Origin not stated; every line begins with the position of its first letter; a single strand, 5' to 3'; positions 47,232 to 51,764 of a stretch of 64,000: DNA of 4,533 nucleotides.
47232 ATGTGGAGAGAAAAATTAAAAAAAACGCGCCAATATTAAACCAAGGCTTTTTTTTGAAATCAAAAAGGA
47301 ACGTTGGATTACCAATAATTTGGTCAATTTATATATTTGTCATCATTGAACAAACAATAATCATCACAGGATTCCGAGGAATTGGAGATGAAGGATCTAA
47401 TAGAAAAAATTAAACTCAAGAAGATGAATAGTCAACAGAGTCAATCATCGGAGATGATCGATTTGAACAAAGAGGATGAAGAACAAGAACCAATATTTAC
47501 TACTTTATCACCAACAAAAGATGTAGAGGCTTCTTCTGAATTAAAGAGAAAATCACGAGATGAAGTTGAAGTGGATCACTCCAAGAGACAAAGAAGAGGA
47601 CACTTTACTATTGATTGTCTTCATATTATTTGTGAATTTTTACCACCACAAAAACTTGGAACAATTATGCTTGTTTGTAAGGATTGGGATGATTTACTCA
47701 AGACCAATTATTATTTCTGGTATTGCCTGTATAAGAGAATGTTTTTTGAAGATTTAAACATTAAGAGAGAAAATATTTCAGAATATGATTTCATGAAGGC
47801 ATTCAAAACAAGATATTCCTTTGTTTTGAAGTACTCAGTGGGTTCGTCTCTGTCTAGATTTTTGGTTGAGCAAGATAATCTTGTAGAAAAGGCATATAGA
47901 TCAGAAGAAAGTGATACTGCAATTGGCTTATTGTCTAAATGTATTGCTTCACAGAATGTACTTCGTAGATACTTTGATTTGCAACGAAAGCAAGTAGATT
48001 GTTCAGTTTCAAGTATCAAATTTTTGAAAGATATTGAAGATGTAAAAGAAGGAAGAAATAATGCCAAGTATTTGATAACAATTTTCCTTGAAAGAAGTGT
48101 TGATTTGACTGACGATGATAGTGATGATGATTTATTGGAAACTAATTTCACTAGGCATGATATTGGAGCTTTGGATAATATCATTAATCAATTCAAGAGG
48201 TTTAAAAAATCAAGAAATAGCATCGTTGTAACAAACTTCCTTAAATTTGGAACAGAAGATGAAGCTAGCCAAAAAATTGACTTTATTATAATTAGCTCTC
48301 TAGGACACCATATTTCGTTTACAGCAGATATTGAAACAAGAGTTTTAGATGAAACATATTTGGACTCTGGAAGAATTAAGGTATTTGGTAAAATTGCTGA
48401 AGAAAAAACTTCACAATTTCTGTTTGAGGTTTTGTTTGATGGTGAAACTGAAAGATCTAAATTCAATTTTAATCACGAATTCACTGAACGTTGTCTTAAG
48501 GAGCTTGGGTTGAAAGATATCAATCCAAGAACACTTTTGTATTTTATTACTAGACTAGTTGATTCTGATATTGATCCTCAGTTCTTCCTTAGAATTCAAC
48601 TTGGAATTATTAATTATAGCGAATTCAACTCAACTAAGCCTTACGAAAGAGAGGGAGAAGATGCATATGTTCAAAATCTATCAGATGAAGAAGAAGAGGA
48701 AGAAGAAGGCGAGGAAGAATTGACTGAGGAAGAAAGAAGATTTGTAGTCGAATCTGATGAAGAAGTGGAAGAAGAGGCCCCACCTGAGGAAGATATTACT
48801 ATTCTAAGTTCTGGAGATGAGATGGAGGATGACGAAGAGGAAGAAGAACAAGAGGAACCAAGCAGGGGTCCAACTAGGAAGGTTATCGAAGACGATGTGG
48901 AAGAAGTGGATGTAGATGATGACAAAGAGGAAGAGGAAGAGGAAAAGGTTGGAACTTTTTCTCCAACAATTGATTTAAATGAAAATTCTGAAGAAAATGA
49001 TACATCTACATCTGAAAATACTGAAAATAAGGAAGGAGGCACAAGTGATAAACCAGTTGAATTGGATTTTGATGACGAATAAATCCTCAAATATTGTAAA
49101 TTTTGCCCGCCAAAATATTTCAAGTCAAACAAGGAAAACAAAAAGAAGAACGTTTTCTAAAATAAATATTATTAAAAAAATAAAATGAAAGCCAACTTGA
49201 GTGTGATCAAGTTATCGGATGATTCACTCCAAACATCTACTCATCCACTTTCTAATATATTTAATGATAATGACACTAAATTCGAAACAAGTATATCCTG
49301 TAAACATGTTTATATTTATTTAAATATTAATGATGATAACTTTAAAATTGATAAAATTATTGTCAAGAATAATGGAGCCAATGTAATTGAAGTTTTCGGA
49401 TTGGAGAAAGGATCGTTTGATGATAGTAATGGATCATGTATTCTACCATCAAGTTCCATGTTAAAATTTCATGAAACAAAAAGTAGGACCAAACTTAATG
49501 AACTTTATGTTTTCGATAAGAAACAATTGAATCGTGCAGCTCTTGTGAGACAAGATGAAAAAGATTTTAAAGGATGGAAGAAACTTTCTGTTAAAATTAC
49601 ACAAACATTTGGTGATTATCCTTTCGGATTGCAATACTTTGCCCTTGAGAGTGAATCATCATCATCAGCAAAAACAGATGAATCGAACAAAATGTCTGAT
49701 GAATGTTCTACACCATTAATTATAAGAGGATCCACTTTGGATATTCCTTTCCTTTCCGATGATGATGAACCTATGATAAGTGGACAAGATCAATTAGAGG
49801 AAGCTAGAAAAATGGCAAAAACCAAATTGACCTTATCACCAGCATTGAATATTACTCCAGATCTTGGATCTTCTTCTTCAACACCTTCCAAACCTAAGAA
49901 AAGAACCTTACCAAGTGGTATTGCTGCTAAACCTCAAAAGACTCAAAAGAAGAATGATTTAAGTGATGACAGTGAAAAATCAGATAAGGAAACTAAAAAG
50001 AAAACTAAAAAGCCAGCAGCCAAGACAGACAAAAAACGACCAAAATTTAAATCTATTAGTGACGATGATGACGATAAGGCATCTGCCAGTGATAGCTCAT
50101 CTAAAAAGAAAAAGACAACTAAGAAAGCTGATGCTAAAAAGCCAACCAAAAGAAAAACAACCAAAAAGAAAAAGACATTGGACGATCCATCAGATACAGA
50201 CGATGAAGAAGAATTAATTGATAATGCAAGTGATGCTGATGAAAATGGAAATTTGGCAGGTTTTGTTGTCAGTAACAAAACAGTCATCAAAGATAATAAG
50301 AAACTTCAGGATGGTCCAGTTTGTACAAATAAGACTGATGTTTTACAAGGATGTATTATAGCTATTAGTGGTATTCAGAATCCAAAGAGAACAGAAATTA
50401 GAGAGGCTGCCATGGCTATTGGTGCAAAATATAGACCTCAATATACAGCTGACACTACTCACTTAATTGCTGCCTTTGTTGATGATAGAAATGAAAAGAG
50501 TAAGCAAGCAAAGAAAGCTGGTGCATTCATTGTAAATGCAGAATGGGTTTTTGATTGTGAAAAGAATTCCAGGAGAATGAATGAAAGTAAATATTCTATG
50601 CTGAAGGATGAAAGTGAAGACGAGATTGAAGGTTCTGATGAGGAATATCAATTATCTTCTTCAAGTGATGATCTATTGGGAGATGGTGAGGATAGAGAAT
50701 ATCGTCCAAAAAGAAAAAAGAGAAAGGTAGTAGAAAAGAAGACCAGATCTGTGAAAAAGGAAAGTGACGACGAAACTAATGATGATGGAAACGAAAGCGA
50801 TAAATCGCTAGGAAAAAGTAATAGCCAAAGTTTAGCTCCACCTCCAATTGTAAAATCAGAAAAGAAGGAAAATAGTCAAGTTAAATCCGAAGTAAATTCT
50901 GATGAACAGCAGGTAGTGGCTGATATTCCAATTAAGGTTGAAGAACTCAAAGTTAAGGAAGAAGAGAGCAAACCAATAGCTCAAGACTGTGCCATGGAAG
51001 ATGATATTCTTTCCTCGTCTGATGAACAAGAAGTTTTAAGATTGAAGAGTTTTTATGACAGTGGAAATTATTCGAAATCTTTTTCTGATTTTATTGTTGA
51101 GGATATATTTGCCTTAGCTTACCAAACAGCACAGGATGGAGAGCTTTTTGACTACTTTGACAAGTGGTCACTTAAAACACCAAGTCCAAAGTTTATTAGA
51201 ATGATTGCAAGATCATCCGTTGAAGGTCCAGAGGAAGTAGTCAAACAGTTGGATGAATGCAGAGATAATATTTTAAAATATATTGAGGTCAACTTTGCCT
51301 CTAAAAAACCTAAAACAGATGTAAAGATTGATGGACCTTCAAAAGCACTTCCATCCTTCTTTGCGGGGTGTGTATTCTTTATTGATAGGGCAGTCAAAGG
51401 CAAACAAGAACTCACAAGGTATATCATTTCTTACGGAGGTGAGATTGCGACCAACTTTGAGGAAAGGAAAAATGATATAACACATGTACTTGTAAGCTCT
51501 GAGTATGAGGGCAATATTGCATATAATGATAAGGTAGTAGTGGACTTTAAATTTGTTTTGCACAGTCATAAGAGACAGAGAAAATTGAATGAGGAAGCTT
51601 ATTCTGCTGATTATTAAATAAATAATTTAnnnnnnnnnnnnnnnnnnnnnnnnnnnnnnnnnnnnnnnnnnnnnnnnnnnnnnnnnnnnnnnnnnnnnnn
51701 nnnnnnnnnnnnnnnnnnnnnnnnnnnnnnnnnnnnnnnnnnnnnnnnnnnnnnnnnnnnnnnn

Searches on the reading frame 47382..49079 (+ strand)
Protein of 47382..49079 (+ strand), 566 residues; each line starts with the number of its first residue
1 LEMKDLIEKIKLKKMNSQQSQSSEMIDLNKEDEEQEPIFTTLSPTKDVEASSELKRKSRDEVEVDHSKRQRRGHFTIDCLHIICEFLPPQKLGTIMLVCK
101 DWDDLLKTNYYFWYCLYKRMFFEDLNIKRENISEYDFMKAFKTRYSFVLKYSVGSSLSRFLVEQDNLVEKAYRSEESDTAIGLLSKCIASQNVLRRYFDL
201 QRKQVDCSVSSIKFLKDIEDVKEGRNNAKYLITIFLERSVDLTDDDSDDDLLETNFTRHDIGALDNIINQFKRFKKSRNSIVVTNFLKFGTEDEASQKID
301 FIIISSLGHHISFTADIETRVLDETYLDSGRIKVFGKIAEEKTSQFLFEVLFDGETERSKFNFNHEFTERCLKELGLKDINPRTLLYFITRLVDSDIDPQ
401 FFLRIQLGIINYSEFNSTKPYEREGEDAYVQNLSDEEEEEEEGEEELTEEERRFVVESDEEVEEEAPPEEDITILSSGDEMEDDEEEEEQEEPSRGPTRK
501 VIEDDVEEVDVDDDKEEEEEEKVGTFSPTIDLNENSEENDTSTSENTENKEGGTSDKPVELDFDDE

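Call 51: search_protein_families(library=pfam, proteins=[window:47382-49079:+], max_evalue=0.001)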
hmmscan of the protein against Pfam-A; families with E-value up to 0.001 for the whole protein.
window:47382-49079:+ (566 aa): 2 families
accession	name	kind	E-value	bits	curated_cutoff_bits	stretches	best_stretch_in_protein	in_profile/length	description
PF12937.12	F-box-like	-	3.7e-05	23.9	24.3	1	80-118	9-46/47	F-box-like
PF00398.26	RrnaAD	-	0.00082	19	24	0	275-387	74-158/263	Ribosomal RNA adenine dimethylase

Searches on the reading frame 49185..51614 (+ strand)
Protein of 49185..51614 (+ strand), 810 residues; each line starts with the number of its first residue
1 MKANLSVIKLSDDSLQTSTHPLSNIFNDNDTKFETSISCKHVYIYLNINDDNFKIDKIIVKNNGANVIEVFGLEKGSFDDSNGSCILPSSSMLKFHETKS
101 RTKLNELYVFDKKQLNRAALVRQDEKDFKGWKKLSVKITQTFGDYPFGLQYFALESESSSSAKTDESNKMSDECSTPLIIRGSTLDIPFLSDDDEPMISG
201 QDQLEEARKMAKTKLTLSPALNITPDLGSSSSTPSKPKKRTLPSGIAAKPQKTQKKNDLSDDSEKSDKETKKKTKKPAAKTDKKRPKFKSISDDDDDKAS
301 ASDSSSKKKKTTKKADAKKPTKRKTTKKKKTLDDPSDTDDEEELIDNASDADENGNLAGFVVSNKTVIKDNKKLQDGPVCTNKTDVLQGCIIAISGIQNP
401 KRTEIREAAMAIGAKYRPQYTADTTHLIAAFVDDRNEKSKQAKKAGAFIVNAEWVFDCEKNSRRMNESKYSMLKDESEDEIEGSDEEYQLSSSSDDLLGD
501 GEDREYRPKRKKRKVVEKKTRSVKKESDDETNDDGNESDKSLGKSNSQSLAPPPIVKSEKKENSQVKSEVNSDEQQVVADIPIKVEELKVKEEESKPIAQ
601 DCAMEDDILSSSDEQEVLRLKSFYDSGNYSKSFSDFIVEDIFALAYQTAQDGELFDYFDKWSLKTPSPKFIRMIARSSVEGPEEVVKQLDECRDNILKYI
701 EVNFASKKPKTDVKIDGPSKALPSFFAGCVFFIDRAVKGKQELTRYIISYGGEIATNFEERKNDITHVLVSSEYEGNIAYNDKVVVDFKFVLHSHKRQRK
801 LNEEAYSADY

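Call 51: search_protein_families(library=pfam, proteins=[window:49185-51614:+], max_evalue=0.001)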
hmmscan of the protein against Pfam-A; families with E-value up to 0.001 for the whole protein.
window:49185-51614:+ (810 aa): 5 families
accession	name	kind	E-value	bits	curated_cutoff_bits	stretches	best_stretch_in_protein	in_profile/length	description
PF00533.33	BRCT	-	1.1e-21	77.3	21.3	1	383-458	2-77/78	BRCA1 C Terminus (BRCT) domain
PF16589.12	BRCT_2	-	1.7e-17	63.9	27.3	1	725-806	2-85/86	BRCT domain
PF16759.12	LIG3_BRCT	-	1.3e-12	48.3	27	1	722-774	2-52/78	DNA ligase 3 BRCT domain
PF12738.14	PTCB-BRCT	-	3.1e-11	43.5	22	1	391-454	2-63/63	twin BRCT domain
PF01834.22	XRCC1_N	-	6e-09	36.5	21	1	11-152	10-146/148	XRCC1 N terminal domain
